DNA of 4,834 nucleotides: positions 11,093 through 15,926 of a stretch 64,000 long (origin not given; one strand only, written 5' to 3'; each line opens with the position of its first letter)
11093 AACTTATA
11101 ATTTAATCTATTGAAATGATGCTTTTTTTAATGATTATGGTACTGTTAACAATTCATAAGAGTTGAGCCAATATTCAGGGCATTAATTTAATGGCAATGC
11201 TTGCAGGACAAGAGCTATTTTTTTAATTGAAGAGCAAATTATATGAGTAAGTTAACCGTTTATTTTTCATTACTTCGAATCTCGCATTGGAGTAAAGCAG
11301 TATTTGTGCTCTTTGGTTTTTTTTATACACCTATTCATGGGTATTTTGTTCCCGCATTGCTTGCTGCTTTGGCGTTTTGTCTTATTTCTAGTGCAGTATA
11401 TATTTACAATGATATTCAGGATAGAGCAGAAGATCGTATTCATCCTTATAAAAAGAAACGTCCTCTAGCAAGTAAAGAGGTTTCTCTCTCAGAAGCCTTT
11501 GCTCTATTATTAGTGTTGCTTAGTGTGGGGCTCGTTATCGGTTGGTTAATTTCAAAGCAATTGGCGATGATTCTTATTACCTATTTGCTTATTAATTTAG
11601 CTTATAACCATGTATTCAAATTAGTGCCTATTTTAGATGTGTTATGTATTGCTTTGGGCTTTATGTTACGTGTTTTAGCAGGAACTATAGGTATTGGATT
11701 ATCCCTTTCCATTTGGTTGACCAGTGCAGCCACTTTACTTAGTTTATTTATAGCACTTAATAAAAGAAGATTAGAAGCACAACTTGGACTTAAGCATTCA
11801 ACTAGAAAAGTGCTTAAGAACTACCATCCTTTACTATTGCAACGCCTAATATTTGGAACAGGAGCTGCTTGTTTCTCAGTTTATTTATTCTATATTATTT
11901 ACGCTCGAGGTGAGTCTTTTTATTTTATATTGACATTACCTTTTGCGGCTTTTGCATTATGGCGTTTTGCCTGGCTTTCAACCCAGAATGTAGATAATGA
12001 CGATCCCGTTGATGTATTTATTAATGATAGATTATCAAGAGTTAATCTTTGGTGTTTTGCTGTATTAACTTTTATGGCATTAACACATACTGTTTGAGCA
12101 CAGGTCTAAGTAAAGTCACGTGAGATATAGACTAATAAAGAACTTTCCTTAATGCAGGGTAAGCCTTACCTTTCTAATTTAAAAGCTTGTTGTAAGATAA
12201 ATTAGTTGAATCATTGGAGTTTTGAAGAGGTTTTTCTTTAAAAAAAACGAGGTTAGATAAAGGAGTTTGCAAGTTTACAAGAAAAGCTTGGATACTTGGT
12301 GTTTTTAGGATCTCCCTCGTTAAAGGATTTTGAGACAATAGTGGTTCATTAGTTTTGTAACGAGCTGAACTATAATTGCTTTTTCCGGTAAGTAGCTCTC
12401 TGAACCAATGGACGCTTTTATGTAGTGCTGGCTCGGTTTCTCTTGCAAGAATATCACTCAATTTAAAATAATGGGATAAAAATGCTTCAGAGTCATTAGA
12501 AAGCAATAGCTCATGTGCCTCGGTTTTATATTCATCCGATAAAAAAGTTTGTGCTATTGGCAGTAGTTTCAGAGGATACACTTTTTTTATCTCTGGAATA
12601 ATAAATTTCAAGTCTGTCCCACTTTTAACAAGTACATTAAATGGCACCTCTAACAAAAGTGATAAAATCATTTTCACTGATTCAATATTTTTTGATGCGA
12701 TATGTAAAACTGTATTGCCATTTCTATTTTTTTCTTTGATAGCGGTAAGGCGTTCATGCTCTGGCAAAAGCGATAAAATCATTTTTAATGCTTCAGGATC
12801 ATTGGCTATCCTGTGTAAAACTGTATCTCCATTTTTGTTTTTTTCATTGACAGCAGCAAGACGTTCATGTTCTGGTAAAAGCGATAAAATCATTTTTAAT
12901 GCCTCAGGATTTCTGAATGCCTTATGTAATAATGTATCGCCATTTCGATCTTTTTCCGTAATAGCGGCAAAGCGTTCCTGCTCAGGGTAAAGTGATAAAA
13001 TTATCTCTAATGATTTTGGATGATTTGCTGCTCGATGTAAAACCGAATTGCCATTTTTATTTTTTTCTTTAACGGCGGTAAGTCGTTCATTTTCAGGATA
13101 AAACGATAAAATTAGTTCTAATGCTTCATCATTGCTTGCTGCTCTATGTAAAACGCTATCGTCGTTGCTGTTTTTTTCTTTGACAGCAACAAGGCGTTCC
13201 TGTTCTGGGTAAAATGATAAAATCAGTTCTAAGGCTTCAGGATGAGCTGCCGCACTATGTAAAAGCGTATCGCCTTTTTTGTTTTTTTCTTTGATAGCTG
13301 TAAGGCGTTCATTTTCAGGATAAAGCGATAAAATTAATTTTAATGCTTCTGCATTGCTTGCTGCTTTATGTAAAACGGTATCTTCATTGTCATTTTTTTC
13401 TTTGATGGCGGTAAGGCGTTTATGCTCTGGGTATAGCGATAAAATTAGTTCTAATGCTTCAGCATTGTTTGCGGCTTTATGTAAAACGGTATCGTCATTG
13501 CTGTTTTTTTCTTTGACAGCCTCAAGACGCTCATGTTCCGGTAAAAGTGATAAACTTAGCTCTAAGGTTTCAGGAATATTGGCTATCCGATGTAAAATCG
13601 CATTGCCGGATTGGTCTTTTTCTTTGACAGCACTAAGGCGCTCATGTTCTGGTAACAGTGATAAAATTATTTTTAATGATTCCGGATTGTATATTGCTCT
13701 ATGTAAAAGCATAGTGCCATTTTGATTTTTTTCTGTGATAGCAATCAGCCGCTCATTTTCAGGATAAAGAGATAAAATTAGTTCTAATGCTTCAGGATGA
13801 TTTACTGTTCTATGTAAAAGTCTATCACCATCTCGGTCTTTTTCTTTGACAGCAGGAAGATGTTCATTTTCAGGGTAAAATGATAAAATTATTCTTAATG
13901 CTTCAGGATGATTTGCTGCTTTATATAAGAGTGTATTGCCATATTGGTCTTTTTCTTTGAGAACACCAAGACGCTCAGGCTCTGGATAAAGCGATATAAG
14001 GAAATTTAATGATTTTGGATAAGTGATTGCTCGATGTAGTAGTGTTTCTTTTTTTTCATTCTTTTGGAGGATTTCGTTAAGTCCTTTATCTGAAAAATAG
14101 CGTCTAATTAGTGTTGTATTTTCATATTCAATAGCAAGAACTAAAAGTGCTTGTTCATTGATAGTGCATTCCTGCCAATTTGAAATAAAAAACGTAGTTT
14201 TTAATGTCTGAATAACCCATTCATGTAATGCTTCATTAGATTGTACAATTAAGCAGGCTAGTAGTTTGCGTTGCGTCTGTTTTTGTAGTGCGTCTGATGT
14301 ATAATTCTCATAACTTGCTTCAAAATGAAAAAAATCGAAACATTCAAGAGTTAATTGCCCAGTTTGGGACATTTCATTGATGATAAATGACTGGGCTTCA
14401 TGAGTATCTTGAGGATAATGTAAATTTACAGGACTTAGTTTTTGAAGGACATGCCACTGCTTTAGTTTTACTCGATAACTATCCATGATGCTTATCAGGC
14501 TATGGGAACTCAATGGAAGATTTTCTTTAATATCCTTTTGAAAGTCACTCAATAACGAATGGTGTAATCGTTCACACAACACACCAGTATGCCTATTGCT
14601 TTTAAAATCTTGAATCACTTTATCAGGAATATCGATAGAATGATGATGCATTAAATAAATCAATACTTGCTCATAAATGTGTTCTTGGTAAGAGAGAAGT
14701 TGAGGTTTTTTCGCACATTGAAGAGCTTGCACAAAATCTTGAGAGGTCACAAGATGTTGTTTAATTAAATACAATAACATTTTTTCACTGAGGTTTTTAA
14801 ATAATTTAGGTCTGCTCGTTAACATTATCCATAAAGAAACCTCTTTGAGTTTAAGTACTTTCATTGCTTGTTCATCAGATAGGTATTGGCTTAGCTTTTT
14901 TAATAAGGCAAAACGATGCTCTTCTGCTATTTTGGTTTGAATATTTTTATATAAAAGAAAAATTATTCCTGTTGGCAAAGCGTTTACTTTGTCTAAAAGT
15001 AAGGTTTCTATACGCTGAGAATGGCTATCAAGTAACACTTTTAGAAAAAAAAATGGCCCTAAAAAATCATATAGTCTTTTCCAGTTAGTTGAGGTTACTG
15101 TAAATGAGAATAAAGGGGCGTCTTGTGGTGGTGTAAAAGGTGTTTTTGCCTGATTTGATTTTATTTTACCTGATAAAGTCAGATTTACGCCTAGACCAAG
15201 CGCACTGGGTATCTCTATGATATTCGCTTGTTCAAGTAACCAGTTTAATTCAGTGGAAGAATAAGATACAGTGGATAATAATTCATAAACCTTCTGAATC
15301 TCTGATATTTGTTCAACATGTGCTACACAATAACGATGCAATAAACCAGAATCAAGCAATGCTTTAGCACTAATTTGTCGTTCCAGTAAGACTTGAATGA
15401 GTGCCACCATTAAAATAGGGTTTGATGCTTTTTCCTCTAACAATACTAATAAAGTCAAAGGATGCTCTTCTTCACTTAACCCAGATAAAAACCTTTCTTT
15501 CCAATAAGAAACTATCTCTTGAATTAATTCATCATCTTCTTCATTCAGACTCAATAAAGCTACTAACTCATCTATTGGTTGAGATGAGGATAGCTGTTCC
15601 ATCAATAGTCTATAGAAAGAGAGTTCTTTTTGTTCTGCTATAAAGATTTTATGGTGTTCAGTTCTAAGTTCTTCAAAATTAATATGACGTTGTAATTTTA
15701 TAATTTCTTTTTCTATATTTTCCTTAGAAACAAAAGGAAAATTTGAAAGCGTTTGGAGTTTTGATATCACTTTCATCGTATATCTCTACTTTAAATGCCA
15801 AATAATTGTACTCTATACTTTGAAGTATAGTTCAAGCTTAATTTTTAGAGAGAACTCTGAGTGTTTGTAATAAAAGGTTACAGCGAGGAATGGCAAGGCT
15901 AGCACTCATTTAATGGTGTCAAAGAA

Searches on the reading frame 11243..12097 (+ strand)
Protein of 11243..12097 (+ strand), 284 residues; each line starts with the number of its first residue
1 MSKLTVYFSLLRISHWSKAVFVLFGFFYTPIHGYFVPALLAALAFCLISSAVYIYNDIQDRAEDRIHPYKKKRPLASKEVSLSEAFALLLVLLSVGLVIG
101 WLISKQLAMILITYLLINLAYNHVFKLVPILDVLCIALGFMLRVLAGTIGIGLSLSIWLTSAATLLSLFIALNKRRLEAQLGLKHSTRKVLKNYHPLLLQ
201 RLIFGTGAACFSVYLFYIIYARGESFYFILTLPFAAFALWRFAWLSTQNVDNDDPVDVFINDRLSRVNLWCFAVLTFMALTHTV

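Call 4: search_protein_families(library=pfam, proteins=[window:11243-12097:+], max_evalue=0.01)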
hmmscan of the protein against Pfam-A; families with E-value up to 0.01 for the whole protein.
window:11243-12097:+ (284 aa): 1 family
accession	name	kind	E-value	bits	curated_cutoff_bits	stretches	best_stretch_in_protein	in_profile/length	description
PF01040.23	UbiA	-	9.9e-27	94.2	34.2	1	20-254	3-240/250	UbiA prenyltransferase family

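Call 5: search_protein_families(library=ncbifam, proteins=[window:11243-12097:+], max_evalue=0.01)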
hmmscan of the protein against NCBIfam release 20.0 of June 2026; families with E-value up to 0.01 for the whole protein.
window:11243-12097:+ (284 aa): 21 families
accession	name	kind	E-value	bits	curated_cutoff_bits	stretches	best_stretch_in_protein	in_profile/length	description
NF008977.0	PRK12324.1-2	equivalog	7.5e-116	386.7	234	1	3-281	1-290/297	decaprenyl-phosphate phosphoribosyltransferase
NF006088.0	PRK08238.1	equivalog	1.3e-44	152.7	351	1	3-280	191-480/482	UbiA family prenyltransferase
NF008978.0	PRK12324.1-4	equivalog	4.4e-39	134.3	207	1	34-280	65-319/322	decaprenyl-phosphate phosphoribosyltransferase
NF008976.0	PRK12324.1-1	equivalog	1.9e-30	106.3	474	1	38-267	59-290/306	decaprenyl-phosphate phosphoribosyltransferase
NF009523.0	PRK12884.1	equivalog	3.2e-15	56.1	269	1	2-162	2-162/279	prenyltransferase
TIGR01474.1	ubiA_proteo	equivalog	5.3e-08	32.7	275.45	1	45-240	50-245/282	4-hydroxybenzoate octaprenyltransferase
NF009521.0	PRK12882.1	equivalog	1e-07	31.5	296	1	31-138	34-139/280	geranylgeranylglycerol-phosphate geranylgeranyltransferase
TIGR01473.1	cyoE_ctaB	equivalog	1.3e-07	31.7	210.3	1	23-116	20-117/281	heme o synthase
TIGR01475.1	ubiA_other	subfamily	2.1e-07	30.7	180.8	1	34-162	34-161/282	UbiA-like polyprenyltransferase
NF009514.0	PRK12873.1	equivalog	3.3e-07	30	246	1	46-187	57-210/297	4-hydroxybenzoate polyprenyltransferase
NF009609.0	PRK13106.1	equivalog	1.8e-06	27.6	349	1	2-150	13-162/301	prenyltransferase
NF035940.1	prenyl_rel_EboC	equivalog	1.9e-06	27.5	250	1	36-139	39-140/292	UbiA-like protein EboC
NF009516.0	PRK12875.1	equivalog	1.3e-05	24.4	205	1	32-146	48-167/292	prenyltransferase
TIGR01476.1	chlor_syn_BchG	subfamily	4.4e-05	23.1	212.3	1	44-121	46-122/283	(bacterio)chlorophyll synthase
NF005742.0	PRK07566.1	equivalog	4.7e-05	22.6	313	1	43-122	73-150/315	chlorophyll synthase ChlG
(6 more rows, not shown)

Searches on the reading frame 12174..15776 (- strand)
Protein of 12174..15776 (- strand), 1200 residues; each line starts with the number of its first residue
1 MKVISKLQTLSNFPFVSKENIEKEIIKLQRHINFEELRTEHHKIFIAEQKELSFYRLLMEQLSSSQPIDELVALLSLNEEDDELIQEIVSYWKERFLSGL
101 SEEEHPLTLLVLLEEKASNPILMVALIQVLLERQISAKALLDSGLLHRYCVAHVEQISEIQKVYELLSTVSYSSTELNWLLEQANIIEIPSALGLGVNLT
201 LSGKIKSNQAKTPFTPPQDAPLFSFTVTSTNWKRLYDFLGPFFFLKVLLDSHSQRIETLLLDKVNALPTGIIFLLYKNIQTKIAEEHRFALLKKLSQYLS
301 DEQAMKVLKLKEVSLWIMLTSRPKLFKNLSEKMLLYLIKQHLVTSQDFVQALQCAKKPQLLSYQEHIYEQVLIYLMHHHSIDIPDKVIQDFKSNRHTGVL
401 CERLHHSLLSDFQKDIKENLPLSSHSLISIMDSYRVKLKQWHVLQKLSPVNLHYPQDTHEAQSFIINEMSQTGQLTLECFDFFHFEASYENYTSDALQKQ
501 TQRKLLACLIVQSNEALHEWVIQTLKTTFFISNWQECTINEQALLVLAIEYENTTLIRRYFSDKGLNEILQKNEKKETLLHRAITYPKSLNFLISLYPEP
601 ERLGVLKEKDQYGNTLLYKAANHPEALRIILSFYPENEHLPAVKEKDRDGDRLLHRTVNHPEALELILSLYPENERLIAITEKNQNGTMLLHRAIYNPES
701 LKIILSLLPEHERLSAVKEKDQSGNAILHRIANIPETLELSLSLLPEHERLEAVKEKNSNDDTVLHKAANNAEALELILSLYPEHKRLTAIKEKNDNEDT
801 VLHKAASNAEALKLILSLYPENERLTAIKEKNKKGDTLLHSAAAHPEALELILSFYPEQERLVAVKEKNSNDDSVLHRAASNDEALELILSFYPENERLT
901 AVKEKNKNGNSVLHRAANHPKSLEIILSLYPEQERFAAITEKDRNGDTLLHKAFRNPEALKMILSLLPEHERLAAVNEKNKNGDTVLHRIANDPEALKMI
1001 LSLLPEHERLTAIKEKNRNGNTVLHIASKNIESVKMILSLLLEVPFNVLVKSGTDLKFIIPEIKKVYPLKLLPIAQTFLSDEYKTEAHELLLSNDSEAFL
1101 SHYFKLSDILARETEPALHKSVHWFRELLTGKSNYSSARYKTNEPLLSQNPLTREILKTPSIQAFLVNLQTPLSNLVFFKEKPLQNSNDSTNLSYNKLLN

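Call 4: search_protein_families(library=pfam, proteins=[window:12174-15776:-], max_evalue=0.01)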
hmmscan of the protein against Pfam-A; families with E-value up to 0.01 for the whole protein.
window:12174-15776:- (1200 aa): 5 families
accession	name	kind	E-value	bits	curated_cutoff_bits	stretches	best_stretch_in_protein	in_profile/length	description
PF12796.13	Ank_2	-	6.3e-28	97.6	27.3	6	950-1039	1-81/90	Ankyrin repeats (3 copies)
PF13637.12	Ank_4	-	8.3e-16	58.2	22.7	0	913-962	1-48/50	Ankyrin repeats (many copies)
PF13857.12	Ank_5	-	2.8e-11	43.9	27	0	906-953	13-56/56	Ankyrin repeats (many copies)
PF00023.36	Ank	-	5.5e-08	33.1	21.1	0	1019-1038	1-22/33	Ankyrin repeat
PF24434.1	DUF7557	-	0.0032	17.3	25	0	711-743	11-43/45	Family of unknown function (DUF7557)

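Call 5: search_protein_families(library=ncbifam, proteins=[window:12174-15776:-], max_evalue=0.01)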
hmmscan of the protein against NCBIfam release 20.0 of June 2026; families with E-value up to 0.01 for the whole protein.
window:12174-15776:- (1200 aa): 0 families
